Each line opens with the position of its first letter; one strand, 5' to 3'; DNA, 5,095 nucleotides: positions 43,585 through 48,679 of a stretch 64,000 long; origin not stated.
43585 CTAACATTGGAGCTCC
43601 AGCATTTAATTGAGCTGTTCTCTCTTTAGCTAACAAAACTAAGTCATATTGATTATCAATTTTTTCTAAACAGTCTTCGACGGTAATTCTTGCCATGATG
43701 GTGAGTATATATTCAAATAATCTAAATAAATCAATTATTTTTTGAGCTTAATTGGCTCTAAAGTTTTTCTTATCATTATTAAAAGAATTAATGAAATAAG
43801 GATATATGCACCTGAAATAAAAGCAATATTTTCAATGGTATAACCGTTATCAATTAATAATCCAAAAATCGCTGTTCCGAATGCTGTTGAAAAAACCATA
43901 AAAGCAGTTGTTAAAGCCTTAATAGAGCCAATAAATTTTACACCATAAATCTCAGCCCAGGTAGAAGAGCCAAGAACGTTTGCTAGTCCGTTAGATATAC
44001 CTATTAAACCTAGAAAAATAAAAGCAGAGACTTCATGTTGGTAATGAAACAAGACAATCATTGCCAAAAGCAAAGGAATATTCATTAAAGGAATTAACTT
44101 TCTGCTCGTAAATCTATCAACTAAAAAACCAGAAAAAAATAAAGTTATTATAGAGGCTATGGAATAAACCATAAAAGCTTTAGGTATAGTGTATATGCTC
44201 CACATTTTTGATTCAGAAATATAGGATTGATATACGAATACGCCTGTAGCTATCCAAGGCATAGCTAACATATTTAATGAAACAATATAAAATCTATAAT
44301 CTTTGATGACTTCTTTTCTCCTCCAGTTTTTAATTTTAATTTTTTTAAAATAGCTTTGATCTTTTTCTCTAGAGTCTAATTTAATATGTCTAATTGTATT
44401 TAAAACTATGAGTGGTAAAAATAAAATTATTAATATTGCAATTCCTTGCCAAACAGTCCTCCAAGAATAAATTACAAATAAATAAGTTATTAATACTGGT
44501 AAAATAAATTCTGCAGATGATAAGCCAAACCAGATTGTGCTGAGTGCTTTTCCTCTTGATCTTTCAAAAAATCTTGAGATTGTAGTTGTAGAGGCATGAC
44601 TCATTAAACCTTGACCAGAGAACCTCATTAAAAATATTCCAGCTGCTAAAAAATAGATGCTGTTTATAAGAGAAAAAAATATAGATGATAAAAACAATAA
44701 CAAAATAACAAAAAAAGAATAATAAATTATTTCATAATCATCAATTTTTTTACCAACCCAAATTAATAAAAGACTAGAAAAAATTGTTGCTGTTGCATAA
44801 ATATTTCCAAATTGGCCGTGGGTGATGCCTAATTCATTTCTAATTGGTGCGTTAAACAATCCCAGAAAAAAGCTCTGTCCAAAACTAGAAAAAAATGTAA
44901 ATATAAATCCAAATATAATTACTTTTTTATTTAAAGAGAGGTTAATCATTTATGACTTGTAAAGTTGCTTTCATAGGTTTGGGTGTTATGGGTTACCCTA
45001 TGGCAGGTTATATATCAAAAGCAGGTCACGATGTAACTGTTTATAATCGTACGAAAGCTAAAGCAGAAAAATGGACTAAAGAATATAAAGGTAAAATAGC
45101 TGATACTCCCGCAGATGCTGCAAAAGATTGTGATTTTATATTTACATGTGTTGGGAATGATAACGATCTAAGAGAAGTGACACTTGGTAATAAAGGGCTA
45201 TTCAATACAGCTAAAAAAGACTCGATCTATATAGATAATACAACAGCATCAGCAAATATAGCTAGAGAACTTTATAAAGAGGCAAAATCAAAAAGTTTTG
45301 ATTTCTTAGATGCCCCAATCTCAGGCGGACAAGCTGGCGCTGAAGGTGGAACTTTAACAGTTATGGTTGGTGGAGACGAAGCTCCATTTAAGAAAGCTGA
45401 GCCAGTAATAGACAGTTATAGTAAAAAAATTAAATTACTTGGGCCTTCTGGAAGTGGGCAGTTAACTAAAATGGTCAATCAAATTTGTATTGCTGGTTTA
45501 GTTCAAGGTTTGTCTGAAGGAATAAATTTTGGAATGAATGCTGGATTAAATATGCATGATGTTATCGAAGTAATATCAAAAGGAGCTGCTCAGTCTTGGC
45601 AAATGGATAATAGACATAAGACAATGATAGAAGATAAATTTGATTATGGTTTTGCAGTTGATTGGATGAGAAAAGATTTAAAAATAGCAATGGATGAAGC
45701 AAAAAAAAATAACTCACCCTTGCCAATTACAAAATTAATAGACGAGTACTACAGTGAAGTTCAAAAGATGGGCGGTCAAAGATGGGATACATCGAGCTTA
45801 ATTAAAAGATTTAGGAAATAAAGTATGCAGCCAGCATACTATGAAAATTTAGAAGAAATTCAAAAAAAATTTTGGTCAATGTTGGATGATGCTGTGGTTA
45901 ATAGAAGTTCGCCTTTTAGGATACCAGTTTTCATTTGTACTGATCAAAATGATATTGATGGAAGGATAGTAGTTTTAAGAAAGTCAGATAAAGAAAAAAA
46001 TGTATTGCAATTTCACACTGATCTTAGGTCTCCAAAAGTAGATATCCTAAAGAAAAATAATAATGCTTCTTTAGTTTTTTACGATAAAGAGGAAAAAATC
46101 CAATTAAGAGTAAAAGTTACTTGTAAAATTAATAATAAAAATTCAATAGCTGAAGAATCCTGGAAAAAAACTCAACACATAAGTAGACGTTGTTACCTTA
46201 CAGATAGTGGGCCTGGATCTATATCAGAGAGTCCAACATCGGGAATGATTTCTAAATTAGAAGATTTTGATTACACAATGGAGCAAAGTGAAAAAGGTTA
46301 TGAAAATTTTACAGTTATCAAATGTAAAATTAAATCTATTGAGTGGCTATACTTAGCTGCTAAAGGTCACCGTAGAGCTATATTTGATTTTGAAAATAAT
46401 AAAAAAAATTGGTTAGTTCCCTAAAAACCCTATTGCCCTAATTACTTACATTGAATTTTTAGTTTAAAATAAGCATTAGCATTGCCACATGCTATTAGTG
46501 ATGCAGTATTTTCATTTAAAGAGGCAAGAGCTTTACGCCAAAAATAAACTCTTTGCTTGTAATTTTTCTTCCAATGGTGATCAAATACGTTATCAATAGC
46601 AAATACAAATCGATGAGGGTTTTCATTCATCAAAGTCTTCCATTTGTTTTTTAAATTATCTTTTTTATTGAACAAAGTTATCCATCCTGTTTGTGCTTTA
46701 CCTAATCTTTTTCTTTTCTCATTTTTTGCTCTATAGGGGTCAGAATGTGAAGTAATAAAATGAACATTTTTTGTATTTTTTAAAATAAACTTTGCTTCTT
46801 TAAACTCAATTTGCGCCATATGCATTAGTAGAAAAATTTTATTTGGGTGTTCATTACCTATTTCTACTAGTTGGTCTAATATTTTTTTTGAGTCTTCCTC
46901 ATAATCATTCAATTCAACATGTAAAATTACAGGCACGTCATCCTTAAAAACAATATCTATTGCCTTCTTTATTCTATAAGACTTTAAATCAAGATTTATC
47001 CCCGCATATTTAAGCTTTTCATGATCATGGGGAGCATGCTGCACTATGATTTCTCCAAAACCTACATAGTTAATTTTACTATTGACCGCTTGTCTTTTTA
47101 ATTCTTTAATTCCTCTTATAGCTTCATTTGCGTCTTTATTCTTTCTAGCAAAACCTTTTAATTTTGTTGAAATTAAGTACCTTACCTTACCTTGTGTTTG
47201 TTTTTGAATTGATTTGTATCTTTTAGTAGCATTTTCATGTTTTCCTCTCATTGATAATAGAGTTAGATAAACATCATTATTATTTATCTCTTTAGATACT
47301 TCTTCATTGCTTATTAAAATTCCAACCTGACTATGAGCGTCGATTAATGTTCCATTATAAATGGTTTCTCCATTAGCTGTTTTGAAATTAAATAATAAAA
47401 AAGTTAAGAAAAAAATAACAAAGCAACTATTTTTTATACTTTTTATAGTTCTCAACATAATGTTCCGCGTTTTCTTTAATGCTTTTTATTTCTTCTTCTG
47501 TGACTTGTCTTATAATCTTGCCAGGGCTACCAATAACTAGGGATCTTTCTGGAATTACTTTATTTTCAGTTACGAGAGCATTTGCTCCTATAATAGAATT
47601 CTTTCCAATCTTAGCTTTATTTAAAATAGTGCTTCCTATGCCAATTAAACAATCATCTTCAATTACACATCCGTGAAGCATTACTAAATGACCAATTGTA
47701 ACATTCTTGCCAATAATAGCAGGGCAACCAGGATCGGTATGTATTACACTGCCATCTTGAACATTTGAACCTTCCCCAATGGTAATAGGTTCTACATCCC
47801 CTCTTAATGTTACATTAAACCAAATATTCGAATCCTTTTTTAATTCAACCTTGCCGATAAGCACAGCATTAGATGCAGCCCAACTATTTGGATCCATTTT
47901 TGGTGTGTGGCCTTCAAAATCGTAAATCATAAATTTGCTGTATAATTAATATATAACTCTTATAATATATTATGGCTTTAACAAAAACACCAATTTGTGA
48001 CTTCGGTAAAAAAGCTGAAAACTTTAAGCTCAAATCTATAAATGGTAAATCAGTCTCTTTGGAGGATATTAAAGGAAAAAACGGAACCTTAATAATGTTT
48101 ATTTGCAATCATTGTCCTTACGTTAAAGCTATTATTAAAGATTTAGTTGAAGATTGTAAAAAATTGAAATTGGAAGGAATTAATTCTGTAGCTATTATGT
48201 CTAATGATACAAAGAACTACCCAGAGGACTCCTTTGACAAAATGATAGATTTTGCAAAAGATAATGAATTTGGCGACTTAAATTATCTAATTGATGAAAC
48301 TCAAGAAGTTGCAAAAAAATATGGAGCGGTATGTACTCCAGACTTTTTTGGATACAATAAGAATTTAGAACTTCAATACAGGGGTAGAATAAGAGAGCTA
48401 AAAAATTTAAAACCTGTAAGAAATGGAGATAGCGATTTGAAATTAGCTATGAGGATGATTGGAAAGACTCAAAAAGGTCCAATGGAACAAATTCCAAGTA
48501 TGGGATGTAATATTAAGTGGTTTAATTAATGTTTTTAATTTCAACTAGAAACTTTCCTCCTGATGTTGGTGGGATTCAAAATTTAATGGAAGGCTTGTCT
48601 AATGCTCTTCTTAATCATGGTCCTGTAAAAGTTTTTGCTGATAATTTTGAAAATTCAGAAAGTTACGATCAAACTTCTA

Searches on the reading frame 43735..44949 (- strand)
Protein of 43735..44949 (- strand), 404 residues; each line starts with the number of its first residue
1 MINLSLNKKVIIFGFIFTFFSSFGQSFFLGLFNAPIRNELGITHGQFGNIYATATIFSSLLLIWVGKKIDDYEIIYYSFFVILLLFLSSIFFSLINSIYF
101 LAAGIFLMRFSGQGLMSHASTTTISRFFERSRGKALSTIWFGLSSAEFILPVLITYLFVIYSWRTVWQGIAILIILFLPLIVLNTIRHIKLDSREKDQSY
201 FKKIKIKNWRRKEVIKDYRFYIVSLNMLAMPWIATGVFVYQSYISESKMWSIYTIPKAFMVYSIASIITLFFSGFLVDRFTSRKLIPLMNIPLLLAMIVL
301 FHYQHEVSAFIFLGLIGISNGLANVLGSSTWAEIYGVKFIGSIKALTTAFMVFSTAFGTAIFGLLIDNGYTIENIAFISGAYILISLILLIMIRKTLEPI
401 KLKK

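Call 39: search_protein_families(library=ncbifam, max_evalue=1e-8, proteins=[window:43735-44949:-])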
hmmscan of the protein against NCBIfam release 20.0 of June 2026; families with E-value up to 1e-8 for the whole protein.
window:43735-44949:- (404 aa): 2 families
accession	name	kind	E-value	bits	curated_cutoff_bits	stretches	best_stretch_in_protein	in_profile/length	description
NF049980.1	SfMCT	equivalog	1.4e-14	53.6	320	1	22-374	14-370/378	L-lactate MFS transporter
TIGR00881.1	2A0104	subfamily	3.3e-10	39.5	407.75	0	34-367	19-371/379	phosphoglycerate transporter protein PgtP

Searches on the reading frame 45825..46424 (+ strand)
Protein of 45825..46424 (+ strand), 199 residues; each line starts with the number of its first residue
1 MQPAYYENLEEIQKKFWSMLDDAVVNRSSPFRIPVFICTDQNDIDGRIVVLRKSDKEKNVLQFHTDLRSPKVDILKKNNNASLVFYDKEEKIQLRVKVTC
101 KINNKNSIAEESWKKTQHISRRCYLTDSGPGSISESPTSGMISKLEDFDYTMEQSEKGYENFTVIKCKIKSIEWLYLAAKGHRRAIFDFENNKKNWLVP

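Call 87: search_protein_families(library=pfam, max_evalue=1e-10, proteins=[window:45825-46424:+])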
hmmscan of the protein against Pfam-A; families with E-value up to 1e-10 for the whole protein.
window:45825-46424:+ (199 aa): 0 families

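Call 88: search_protein_families(library=ncbifam, max_evalue=0.000001, proteins=[window:45825-46424:+])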
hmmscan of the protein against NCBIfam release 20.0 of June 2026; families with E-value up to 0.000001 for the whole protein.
window:45825-46424:+ (199 aa): 1 family
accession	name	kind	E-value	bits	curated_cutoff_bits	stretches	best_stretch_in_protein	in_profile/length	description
TIGR04026.2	PPOX_FMN_cyano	equivalog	3e-12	46.8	220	1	40-196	31-184/191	Npun_F5749 family FMN-dependent PPOX-type flavoprotein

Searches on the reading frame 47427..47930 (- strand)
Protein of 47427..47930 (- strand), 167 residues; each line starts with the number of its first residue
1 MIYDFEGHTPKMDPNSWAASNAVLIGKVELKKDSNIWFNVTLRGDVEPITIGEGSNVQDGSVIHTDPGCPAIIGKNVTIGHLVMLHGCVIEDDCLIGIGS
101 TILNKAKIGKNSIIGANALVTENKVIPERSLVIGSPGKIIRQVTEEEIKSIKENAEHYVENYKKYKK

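Call 88: search_protein_families(library=ncbifam, max_evalue=0.000001, proteins=[window:47427-47930:-])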
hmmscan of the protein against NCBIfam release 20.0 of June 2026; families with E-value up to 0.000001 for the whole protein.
window:47427-47930:- (167 aa): 18 families
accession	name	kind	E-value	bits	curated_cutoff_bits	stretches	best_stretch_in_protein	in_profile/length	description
NF050158.1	CarbAnhydGPos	equivalog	1.4e-56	190.9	250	1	1-167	1-167/172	gamma carbonic anhydrase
TIGR02287.1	PaaY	equivalog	2e-37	128.8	319.6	1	2-159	1-158/192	phenylacetic acid degradation protein PaaY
NF010150.1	PRK13627.1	equivalog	6.6e-35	120.6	305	1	2-161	3-162/196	carnitine operon protein CaiE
NF053794.1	beta_CO2some_M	equivalog_domain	9.1e-18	64.5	550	1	9-158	19-177/320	beta-carboxysome scaffolding protein CcmM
TIGR03570.1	NeuD_NnaD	subfamily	3.3e-15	56.2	160.8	1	20-138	92-202/202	NeuD/PglB/VioB family sugar acetyltransferase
NF041874.1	EPS_EpsC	equivalog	4.6e-13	49.2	150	1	74-142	97-166/168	serine O-acetyltransferase EpsC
NF040597.1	carb_anhyd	equivalog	1.3e-12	47.8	380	0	6-65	57-117/248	carbonic anhydrase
TIGR03532.1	DapD_Ac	equivalog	9.5e-11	41.8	231.75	1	50-147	118-218/231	2,3,4,5-tetrahydropyridine-2,6-dicarboxylate N-acetyltransferase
NF002060.0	PRK00892.1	subfamily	3.2e-09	36.4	207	1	71-132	114-176/345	UDP-3-O-(3-hydroxymyristoyl)glucosamine N-acyltransferase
NF007240.0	PRK09677.1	equivalog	4e-09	36.2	243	1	89-146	132-187/192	putative lipopolysaccharide biosynthesis O-acetyl transferase WbbJ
NF058585.1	HptprglPActTf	PfamEq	9.7e-09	35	300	1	85-150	104-167/172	heptaprenylglyceryl phosphate O-acetyltransferase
TIGR03308.1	phn_thr-fam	hypoth_equivalog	1.6e-08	34.6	201.65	1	87-150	108-169/204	phosphonate metabolim protein, transferase hexapeptide repeat family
NF053793.1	beta_CO2some_N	equivalog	2.5e-07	30.6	100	1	38-134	12-109/118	beta-carboxysome scaffolding protein CcmN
TIGR01172.1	cysE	equivalog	2.8e-07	30.7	210.65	0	71-138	88-162/162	serine O-acetyltransferase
NF000020.1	stregram_VatE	exception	4.8e-07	29.6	450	0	86-157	114-183/214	streptogramin A O-acetyltransferase Vat(E)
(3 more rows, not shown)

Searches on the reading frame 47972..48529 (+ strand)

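Call 88: search_protein_families(library=ncbifam, max_evalue=0.000001, proteins=[window:47972-48529:+])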
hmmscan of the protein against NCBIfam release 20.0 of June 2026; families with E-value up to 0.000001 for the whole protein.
window:47972-48529:+ (185 aa): 1 family
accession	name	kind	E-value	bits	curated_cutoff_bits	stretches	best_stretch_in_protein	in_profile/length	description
NF002854.0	PRK03147.1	subfamily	6.8e-08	32.6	170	1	8-131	35-149/176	thiol-disulfide oxidoreductase ResA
